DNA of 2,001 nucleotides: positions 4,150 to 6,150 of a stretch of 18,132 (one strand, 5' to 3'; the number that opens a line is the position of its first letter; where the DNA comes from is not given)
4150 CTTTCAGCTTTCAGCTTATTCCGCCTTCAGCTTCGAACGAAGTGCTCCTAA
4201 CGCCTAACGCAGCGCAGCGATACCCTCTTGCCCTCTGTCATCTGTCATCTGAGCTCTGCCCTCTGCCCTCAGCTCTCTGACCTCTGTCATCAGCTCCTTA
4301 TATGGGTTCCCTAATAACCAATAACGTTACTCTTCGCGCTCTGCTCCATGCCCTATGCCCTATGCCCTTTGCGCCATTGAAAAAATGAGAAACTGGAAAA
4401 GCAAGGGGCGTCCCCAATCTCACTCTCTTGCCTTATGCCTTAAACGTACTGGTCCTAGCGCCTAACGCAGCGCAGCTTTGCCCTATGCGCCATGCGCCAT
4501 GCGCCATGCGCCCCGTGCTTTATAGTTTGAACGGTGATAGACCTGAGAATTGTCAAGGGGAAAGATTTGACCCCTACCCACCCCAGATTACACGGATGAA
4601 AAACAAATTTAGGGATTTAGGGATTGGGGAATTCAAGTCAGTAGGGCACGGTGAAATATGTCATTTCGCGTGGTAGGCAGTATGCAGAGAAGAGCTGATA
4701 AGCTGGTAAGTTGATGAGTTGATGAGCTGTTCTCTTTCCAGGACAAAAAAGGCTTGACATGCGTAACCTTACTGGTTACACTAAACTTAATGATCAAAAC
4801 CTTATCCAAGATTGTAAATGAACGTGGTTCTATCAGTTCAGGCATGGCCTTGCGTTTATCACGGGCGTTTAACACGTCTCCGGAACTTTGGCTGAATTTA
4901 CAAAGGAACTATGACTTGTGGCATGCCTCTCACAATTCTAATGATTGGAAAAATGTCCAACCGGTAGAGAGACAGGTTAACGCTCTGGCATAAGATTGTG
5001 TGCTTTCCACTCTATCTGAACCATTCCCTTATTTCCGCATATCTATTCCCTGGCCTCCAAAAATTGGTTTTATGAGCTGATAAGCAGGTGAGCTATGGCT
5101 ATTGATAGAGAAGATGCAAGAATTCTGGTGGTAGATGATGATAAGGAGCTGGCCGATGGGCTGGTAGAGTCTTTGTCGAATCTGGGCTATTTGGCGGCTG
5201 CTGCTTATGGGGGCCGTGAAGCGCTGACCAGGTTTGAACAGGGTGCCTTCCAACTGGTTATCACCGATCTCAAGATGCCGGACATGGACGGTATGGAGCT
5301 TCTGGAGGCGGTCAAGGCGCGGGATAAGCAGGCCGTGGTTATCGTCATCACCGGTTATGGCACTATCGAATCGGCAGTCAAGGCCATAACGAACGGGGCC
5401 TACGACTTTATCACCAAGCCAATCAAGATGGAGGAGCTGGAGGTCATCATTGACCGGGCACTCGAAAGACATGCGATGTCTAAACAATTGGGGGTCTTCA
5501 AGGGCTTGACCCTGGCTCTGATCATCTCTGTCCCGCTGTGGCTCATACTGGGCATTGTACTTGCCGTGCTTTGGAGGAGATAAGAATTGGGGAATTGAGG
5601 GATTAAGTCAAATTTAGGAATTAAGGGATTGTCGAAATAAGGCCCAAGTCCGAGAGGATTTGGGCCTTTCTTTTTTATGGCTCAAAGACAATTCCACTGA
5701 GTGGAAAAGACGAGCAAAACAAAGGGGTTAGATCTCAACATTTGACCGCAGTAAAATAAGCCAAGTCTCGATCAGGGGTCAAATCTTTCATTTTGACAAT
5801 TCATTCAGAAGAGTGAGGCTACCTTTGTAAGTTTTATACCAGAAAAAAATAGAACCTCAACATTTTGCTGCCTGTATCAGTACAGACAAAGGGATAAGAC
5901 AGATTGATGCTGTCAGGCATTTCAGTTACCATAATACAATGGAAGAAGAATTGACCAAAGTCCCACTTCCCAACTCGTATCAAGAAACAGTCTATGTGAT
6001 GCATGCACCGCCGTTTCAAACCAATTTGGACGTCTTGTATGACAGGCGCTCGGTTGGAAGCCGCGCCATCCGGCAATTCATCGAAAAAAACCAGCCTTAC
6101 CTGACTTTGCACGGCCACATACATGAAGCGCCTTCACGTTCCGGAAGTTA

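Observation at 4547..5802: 29-bp inverted-repeat pair bounds a 1.26-kb segment containing the promoter, truncated higA and response-regulator copy B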

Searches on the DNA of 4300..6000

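Call 58: search_rna_families(source=window, start=4300, end=6000, threshold=evalue, max_evalue=1)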
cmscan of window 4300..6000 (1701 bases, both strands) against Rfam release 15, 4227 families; matches with E-value up to 1: 1.
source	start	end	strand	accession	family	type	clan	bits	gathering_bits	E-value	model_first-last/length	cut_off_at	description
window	5623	5684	+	RF03270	MIR3712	Gene; miRNA;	-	20.3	94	0.67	1-65/65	no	MIR3712 microRNA precursor family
